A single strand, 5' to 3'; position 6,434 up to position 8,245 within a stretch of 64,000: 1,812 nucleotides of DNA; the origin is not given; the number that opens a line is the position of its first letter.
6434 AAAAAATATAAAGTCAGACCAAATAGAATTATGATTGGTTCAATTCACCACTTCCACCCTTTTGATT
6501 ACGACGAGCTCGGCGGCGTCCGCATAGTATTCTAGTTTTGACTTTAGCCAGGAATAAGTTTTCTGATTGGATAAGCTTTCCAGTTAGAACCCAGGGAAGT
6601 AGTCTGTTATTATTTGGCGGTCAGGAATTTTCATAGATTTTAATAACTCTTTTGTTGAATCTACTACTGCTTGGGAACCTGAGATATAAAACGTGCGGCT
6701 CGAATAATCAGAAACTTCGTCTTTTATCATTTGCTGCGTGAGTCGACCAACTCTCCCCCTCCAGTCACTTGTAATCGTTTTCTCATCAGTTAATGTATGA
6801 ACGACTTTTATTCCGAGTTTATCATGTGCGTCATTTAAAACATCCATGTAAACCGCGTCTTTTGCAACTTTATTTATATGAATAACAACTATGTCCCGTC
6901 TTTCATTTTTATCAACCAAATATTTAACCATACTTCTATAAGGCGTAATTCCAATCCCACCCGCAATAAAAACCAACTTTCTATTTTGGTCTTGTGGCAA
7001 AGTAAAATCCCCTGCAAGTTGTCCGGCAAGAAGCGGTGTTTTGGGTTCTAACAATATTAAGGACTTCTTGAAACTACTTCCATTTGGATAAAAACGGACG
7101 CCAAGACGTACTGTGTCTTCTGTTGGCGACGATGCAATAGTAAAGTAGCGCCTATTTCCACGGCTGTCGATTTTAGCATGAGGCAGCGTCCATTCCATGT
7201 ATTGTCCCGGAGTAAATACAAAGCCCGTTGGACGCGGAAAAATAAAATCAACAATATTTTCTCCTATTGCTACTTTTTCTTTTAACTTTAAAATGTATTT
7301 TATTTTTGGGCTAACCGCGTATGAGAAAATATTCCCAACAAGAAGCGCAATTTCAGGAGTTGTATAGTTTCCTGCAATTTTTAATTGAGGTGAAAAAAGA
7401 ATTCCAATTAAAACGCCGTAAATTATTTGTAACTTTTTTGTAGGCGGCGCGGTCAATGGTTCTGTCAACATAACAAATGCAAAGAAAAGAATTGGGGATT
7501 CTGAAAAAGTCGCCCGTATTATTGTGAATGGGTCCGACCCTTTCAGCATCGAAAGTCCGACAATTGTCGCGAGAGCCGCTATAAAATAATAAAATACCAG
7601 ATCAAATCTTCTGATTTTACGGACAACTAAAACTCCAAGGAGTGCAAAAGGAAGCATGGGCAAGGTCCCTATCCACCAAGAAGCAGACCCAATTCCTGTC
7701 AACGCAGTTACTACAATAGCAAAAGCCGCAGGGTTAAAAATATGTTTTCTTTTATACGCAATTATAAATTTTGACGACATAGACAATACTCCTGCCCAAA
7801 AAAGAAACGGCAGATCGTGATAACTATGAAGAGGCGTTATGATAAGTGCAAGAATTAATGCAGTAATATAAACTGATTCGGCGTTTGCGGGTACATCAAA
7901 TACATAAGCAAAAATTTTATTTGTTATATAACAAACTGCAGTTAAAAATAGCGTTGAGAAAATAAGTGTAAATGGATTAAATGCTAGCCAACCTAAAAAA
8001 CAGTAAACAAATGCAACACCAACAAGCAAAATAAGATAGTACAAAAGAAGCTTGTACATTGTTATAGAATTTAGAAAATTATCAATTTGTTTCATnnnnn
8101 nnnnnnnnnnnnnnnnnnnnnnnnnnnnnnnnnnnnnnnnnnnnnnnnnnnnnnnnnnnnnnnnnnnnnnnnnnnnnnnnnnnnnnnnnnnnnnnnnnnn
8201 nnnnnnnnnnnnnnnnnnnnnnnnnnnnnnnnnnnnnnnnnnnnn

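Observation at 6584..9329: Compact flavin-based trans-membrane electron-transfer module: membrane FNR-like oxidoreductase + ApbE + extracytoplasmic FMN-binding protein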

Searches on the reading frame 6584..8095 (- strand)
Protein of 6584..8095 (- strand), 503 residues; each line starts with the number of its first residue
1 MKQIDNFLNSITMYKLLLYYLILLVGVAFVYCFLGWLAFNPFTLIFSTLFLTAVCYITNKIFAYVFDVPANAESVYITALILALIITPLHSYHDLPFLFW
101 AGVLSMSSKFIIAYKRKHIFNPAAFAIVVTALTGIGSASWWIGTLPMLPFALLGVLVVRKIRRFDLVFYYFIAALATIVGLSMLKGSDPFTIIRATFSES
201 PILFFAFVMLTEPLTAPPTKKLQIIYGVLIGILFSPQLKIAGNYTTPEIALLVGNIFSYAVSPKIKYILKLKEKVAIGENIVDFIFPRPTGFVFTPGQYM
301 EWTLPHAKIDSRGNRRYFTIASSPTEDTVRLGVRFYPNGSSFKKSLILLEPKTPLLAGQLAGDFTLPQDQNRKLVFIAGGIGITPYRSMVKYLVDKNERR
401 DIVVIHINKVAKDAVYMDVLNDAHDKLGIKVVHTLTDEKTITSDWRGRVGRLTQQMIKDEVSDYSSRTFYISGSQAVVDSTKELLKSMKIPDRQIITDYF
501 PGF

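Call 3: search_protein_families(library=pfam, proteins=[window:6584-8095:-], max_evalue=0.01)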
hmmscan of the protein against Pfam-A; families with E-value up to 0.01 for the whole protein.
window:6584-8095:- (503 aa): 3 families
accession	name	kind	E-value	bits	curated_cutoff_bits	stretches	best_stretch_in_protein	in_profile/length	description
PF00175.26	NAD_binding_1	-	8.2e-13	49.4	22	1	376-481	1-107/109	Oxidoreductase NAD-binding domain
PF03116.20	NQR2_RnfD_RnfE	-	5e-06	26.5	27.7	1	155-257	184-282/296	NQR2, RnfD, RnfE family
PF08030.17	NAD_binding_6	-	0.0037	17.8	22.2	1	373-414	3-46/156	Ferric reductase NAD binding domain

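Call 4: search_protein_families(library=ncbifam, proteins=[window:6584-8095:-], max_evalue=0.01)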
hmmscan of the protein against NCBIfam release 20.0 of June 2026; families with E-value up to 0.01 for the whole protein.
window:6584-8095:- (503 aa): 24 families
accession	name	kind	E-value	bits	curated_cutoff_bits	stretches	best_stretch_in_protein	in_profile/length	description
NF009805.0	PRK13289.1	equivalog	5.4e-22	78.3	432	1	273-500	161-392/399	NO-inducible flavohemoprotein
NF058606.1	GlBtMonoRdsGbcB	equivalog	1.6e-19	70.1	500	1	284-488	33-235/362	glycine betaine monooxygenase reductase subunit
TIGR02160.1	PA_CoA_Oxy5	hypoth_equivalog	2.6e-17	62.6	420.8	1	291-500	30-241/352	1,2-phenylacetyl-CoA epoxidase subunit PaaE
NF007964.0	PRK10684.1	equivalog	5.2e-17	61.8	383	1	294-500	37-237/333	NADH oxidoreductase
NF005963.0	PRK08051.1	equivalog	2.8e-15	56.2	230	1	277-500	14-230/233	NAD(P)H-flavin reductase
NF040810.1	BenC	equivalog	5.7e-15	55.3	430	1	290-495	130-325/333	benzoate 1,2-dioxygenase electron transfer component BenC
NF045803.1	MethMoxFADbindMmoC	equivalog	6e-15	54.8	500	1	292-500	138-340/343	aromatic/alkene monooxygenase hydroxylase FAD-binding subunit MmoC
NF008822.0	PRK11872.1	equivalog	6.3e-12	45.1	402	1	293-500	136-335/341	anthranilate 1,2-dioxygenase electron transfer component AntC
TIGR01941.1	nqrF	equivalog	1.6e-08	33.9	295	1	362-500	262-403/405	NADH:ubiquinone reductase (Na(+)-transporting) subunit F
TIGR02911.1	sulfite_red_B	equivalog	2.1e-08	33.6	288.6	1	350-495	78-219/261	anaerobic sulfite reductase subunit AsrB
NF008178.0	PRK10926.1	equivalog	2.7e-08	33.4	390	1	294-488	31-228/248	ferredoxin--NADP(+) reductase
NF052252.1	flav_redu_LuxG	exception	1.1e-07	31.3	340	1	278-498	12-227/232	flavin mononucleotide reductase LuxG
NF006220.0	PRK08345.1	subfamily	2.3e-07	30.3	395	1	292-463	41-206/294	cytochrome-c3 hydrogenase subunit gamma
NF040830.1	sulfhyd_ShyC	equivalog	1.3e-06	27.9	600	1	292-419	37-156/288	NAD(P)-dependent hydrogenase/sulfhydrogenase 2 subunit gamma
NF040835.1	sulfhyd_HydG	equivalog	2.3e-06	27.1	650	1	292-475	48-223/292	NADPH-dependent hydrogenase/sulfhydrogenase 1 subunit gamma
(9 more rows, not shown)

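Call 5: find_homologous_proteins(query=window:6584-8095:-, max_evalue=0.00001)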
Query window:6584-8095:- (503 aa): 7961 proteins with E <= 0.00001 among 8000 candidates; the best 120 are listed.
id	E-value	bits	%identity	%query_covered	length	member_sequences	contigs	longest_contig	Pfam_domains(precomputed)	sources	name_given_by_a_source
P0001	0.0e+0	1092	100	98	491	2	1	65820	PF00175.27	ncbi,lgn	-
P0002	5.3e-278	941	83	95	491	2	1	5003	PF00175.27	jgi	-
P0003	9.4e-209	713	63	100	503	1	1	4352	PF00175.27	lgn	-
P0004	2.2e-207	708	61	100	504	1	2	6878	PF00175.27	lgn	-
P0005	8.6e-206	703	62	100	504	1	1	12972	PF00175.27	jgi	jgi:ferredoxin-NADP reductase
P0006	1.5e-205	702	62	100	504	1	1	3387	PF00175.27,PF03116.21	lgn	-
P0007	5.2e-204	697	62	100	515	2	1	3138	PF00175.27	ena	-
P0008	6.4e-203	693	61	100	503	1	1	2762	PF00175.27,PF03116.21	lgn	-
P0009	8.6e-203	693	59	100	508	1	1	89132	PF00175.27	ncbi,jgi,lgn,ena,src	-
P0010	1.0e-201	689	61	100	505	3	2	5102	PF00175.27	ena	-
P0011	3.0e-201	688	61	100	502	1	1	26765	PF00175.27,PF03116.21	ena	-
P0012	3.7e-201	688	61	100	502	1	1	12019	PF00175.27,PF03116.21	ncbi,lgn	-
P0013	5.6e-201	687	59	100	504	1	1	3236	PF00175.27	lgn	-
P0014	4.9e-200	684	60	100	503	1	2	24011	PF00175.27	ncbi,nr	ncbi:MAG TPA: oxidoreductase [Patescibacteria group bacterium]|nr:oxidoreductase [Patescibacteria gr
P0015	1.2e-199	683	61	100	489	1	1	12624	PF00175.27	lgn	-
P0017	5.2e-199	680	60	100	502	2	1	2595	PF00175.27,PF03116.21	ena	-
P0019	7.9e-198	677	58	100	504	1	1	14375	PF00175.27,PF03116.21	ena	-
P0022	5.2e-197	674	58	100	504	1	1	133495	PF00175.27,PF03116.21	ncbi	-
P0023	5.5e-197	674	58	100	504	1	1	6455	PF00175.27,PF03116.21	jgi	jgi:ferredoxin-NADP reductase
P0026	1.2e-196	673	59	100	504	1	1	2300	PF00175.27,PF03116.21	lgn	-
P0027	1.2e-196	673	59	100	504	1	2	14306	PF00175.27,PF03116.21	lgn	-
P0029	3.8e-196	671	60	100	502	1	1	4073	PF00175.27,PF03116.21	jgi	jgi:ferredoxin-NADP reductase/Na+-translocating ferredoxin:NAD+ oxidoreductase RnfD subunit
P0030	4.5e-196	671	60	100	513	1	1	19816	PF00175.27,PF03116.21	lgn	-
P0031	1.4e-195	669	59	100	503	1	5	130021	PF00175.27,PF03116.21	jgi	jgi:ferredoxin-NADP reductase/Na+-translocating ferredoxin:NAD+ oxidoreductase RnfD subunit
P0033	4.5e-195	667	59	100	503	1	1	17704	PF00175.27,PF03116.21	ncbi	-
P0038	1.2e-194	666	59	100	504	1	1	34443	PF00175.27,PF03116.21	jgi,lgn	-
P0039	1.8e-194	665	58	100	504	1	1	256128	PF00175.27,PF03116.21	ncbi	-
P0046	1.1e-192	660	57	100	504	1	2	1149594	PF00175.27,PF03116.21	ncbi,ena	-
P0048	1.5e-192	659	57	100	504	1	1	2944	PF00175.27,PF03116.21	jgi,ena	-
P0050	4.4e-190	651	58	95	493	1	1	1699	PF00175.27,PF03116.21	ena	-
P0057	2.0e-187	642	59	100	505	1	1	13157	PF00175.27,PF03116.21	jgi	jgi:ferredoxin-NADP reductase/Na+-translocating ferredoxin:NAD+ oxidoreductase RnfD subunit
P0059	3.5e-187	641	58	100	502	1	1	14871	PF00175.27,PF03116.21,PF00970.31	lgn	-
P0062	9.6e-187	640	55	100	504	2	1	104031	PF00175.27,PF03116.21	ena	-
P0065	2.8e-186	638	57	100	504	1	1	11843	PF00175.27,PF03116.21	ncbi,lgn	ncbi:MAG TPA: RnfABCDGE type electron transport complex subunit D [Patescibacteria group bacterium]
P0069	1.9e-185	636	57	100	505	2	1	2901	PF00175.27,PF03116.21,PF00970.31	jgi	jgi:ferredoxin-NADP reductase/Na+-translocating ferredoxin:NAD+ oxidoreductase RnfD subunit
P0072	3.4e-185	635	56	100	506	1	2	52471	PF00175.27,PF03116.21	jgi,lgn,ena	jgi:ferredoxin-NADP reductase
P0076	8.7e-185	634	56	100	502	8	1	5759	PF00175.27,PF03116.21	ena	-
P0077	9.2e-185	633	56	100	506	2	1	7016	PF00175.27,PF03116.21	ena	-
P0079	1.3e-184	633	58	100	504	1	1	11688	PF00175.27,PF03116.21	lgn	-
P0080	1.3e-184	633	57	99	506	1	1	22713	PF00175.27,PF03116.21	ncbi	ncbi:MAG: RnfABCDGE type electron transport complex subunit D [Roseiflexaceae bacterium]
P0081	1.3e-184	633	57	100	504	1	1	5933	PF00175.27,PF03116.21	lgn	-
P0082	1.6e-184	633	56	99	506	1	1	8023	PF00175.27,PF03116.21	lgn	-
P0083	1.9e-184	632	58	100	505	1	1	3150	PF00175.27,PF03116.21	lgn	-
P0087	2.6e-184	632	57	100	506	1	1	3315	PF00175.27,PF03116.21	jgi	jgi:ferredoxin-NADP reductase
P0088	5.2e-184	631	59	99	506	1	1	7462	PF00175.27,PF03116.21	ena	-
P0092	9.1e-184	630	55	100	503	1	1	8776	PF00175.27,PF03116.21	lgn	-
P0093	1.1e-183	630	56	100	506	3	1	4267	PF00175.27,PF03116.21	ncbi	-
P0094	1.2e-183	630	57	99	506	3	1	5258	PF00175.27,PF03116.21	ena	-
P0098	2.7e-183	629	56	100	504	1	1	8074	PF00175.27,PF03116.21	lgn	-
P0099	3.0e-183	628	55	100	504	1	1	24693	PF00175.27,PF03116.21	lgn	-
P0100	4.5e-183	628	57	98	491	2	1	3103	PF00175.27,PF03116.21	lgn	-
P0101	8.3e-183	627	54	100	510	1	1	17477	PF00175.27,PF03116.21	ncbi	-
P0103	1.1e-182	627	55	100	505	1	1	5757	PF00175.27,PF03116.21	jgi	jgi:glycine betaine catabolism B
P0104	1.3e-182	626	58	98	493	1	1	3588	PF00175.27,PF03116.21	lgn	-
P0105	1.4e-182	626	57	99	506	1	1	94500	PF00175.27,PF03116.21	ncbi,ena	-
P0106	1.6e-182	626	55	100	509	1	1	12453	PF00175.27,PF03116.21,PF00970.31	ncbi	-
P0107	1.6e-182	626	56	100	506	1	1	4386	PF00175.27,PF03116.21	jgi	jgi:ferredoxin-NADP reductase/Na+-translocating ferredoxin:NAD+ oxidoreductase RnfD subunit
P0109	1.8e-182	626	55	99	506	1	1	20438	PF00175.27,PF03116.21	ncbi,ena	-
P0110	2.2e-182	626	57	100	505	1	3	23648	PF00175.27,PF03116.21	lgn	-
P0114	3.7e-182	625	56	100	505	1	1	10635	PF00175.27,PF03116.21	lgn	-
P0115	3.8e-182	625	55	100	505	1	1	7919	PF00175.27,PF03116.21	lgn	-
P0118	5.3e-182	624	56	100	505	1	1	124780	PF00175.27,PF03116.21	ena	-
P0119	5.5e-182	624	55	100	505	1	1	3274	PF00175.27,PF03116.21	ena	-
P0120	6.1e-182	624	55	100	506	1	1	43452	PF00175.27,PF03116.21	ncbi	-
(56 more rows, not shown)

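Call 10: search_solved_structures(query=window:6584-8095:-, max_evalue=1, show_alignments=0)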
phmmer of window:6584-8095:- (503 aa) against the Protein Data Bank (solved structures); distinct sequences matched with E-value up to 1: 63 (the best 60 are shown).
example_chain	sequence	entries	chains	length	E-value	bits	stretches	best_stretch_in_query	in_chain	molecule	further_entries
6o0a_A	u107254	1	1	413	7.6e-10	41.6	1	264-450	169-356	Flavohemoglobin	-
1tvc_A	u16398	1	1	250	2.1e-08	36.9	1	290-500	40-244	METHANE MONOOXYGENASE COMPONENT C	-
1fdr_A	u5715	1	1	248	5.2e-07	32.3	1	292-488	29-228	FLAVODOXIN REDUCTASE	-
8dos_A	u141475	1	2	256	9.5e-07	31.4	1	285-488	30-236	Flavodoxin/ferredoxin--NADP reductase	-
4wqm_A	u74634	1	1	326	1.6e-06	30.6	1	266-498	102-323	Toluene-4-monooxygenase electron transfer component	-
2eix_A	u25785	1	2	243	2e-06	30.4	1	266-466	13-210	NADH-cytochrome b5 reductase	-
3fpk_A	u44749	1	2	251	3.1e-06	29.7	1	293-488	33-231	Ferredoxin-NADP reductase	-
5ogx_A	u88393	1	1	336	4.2e-06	29.3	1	292-499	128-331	Cytochrome P450 reductase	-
1qfj_A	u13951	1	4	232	4.2e-06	29.3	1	289-485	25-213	PROTEIN (FLAVIN REDUCTASE)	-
9nez_C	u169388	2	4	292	6e-05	25.5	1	291-465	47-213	Sulfhydrogenase 1 subunit gamma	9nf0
2xnj_A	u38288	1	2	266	0.00013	24.3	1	293-488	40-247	FERREDOXIN NADP-H REDUCTASE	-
6rr3_A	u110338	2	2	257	0.00014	24.3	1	281-485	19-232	Ferredoxin-NADP reductase | Ferredoxin--NADP reductase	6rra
9gxb_A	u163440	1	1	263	0.00015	24.2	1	281-485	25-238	ferredoxin--NADP(+) reductase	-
9gxc_A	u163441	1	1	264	0.00015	24.1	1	281-485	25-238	ferredoxin--NADP(+) reductase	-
2r6h_A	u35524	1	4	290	0.00043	22.6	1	346-500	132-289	NADH:ubiquinone oxidoreductase, Na translocating, F subunit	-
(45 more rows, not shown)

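Call 18: find_encoding_contigs(protein=P0001, flank=6000, max_places=2)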
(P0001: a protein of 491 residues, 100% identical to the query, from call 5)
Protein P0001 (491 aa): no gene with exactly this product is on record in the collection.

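Call 19: find_encoding_contigs(protein=P0046, flank=6000, max_places=2)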
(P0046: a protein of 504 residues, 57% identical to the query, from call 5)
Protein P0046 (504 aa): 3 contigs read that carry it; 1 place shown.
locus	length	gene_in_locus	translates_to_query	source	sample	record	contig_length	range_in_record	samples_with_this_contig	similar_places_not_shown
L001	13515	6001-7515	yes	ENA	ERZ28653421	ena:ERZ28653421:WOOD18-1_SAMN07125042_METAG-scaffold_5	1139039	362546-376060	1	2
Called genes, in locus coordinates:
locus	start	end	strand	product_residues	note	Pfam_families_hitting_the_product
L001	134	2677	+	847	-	PF00690:Cation_ATPase_N, PF00122:E1-E2_ATPase, PF00702:Hydrolase, PF13246:Cation_ATPase (weak), PF00689:Cation_ATPase_C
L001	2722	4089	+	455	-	PF01566:Nramp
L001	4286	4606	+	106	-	-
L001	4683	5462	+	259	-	PF02424:ApbE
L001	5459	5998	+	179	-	PF04205:FMN_bind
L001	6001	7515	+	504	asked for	PF03116:NQR2_RnfD_RnfE (weak), PF00175:NAD_binding_1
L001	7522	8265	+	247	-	PF00106:adh_short, PF08659:KR, PF13460:NAD_binding_10 (weak), PF13561:adh_short_C2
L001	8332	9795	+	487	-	-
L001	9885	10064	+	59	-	-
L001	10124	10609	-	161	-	-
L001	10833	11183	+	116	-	PF00076:RRM_1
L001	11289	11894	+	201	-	PF00300:His_Phos_1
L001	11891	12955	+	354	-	PF01738:DLH, PF02129:Peptidase_S15 (weak), PF20434:BD-FAE, PF00561:Abhydrolase_1, PF12146:Hydrolase_4, PF12697:Abhydrolase_6 (weak), PF00326:Peptidase_S9, PF08840:BAAT_C, +1 more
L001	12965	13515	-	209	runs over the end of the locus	-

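Call 20: find_encoding_contigs(protein=P0080, flank=6000, max_places=2)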
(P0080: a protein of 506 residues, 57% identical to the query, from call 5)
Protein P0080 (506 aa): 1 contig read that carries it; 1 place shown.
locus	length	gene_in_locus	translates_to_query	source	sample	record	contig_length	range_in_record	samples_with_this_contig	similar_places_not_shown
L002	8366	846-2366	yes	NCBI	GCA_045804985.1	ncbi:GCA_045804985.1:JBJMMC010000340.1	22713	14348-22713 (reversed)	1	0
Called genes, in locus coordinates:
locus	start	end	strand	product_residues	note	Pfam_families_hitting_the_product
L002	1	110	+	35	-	PF04205:FMN_bind (weak)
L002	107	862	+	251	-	PF02424:ApbE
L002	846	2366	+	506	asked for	PF03116:NQR2_RnfD_RnfE, PF00175:NAD_binding_1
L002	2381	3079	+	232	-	PF00072:Response_reg, PF00486:Trans_reg_C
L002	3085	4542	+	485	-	PF00672:HAMP, PF00512:HisKA, PF02518:HATPase_c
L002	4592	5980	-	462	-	PF09335:VTT_dom, PF01569:PAP2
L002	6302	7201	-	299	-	PF01488:Shikimate_DH (faint), PF02826:2-Hacid_dh_C, PF03446:NAD_binding_2, PF03807:F420_oxidored, PF14833:NAD_binding_11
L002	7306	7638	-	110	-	-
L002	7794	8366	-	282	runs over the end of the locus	PF13367:PrsW-protease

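Call 21: find_related_loci(query=A1, collection=genome_contigs, flank=6000)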
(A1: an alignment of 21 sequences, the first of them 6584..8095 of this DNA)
Query A1 (503 aa) in genome_contigs; peptide patterns used: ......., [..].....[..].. (x = any residue, [..] = any of these).
600 stretches matched a pattern (row limit reached: there are more); 250 encode a relative of the query (tblastn E <= 1e-3); the best 80 are kept; 80 distinct loci.
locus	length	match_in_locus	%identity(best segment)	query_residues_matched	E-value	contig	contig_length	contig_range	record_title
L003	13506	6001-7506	59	1-502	0e+0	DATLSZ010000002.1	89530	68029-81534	MAG TPA_asm: Candidatus Acidiferrales bacterium isolate SMAG_U13943 k141_94805, whole genome shotgun sequence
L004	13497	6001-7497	56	4-503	0e+0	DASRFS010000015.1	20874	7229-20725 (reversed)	MAG TPA_asm: Patescibacteria group bacterium isolate SMAG_U10038 k141_1689002, whole genome shotgun sequence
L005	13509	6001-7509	53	1-503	2e-178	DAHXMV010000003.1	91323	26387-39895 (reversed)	MAG TPA_asm: Candidatus Amesbacteria bacterium isolate clean1627 NODE_3_length_91323_cov_18.121024, whole genome shotgun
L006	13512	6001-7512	51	1-503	5e-171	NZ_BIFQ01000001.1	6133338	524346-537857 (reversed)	Dictyobacter aurantiacus strain S27 sequence1, whole genome shotgun sequence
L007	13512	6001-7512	52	1-503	1e-170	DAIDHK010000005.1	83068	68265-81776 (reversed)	MAG TPA_asm: Candidatus Levyibacteriota bacterium isolate clean343 NODE_5_length_83068_cov_11.519008, whole genome shotg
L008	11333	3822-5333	51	1-503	2e-167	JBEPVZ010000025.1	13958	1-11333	MAG: Candidatus Daviesbacteria bacterium isolate 22E.vamb.044 NODE_3802_length_13958_cov_6.964900, whole genome shotgun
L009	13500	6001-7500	51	4-503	5e-167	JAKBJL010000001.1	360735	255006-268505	MAG: bacterium isolate DBS2-5.bin62 NODE_3_length_360735_cov_7.981462, whole genome shotgun sequence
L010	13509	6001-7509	51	1-502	1e-165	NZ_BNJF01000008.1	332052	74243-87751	Ktedonospora formicarum strain SOSP1-1 sequence08, whole genome shotgun sequence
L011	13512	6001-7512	50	1-503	7e-161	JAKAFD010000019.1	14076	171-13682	MAG: bacterium isolate WY1.bin77 NODE_6724_length_14076_cov_3.143093, whole genome shotgun sequence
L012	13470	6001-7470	51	4-503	6e-160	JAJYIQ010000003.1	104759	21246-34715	MAG: bacterium isolate DBS2-1.bin128 NODE_321_length_104759_cov_14.657093, whole genome shotgun sequence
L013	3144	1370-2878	50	1-503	8e-164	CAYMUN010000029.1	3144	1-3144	MAG TPA_asm: uncultured Candidatus Saccharibacteria bacterium isolate SRP200132_co1_276 genome assembly, contig: NODE_67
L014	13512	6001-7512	50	4-503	6e-155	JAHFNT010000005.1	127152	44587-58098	MAG: Candidatus Nomurabacteria bacterium isolate nzgw487 NODE_108_length_127153_cov_5.038156, whole genome shotgun seque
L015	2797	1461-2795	54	1-445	6e-164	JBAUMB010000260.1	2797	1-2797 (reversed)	MAG: Anaerolineales bacterium isolate MFD05467_ilm_asm_bin9 k127_159588, whole genome shotgun sequence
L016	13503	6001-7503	49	1-502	3e-150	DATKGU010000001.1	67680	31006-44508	MAG TPA_asm: Candidatus Paceibacterota bacterium isolate SMAG_U14559 k141_72001, whole genome shotgun sequence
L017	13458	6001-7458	48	4-503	2e-144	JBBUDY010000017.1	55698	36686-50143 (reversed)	MAG: Patescibacteria group bacterium isolate H32-bin018_1 H32_bin018_1_000000000017, whole genome shotgun sequence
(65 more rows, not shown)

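Call 24: predict_structure(alignment_id=A1)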
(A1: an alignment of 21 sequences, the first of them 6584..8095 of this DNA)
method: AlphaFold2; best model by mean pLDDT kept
length: 503 residues; sequences in the alignment: 21
mean_pLDDT: 83.2   pTM: 0.79
mean pLDDT of the five models: 83.2, 80.9, 80.0, 78.4, 68.9
residues with pLDDT >= 90: 158; 70-90: 288; 50-70: 51; < 50: 6
segments of 3 or more residues with pLDDT < 50: 501-503
pLDDT, mean of each block of 10 residues (from residue 1): 77 83 92 86 91 93 84 86 83 85 83 60 70 67 83 83 79 87 82 77 71 63 85 71 60 75 75 90 90 85 75 79 93 85 86 80 83 95 93 96 94 91 96 90 86 94 95 88 96 82 40
secondary structure, 60 per line:
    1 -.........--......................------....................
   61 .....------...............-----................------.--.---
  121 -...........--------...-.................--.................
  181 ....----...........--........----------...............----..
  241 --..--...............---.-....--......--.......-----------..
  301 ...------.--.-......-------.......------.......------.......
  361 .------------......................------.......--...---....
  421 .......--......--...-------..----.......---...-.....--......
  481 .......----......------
elements in order: H2-10 H13-34 H41-65 H72-86 H92-107 H122-132 H145-161 H164-184 H189-199 H202-209 H220-234 H247-261 E267-270 E273-278 E281-287 E299-303 E315-320 E328-334 H341-347 E354-361 E374-379 H380-395 E402-408 H417-427 E430-435 H454-460 E468-472 H475-487 E495-497
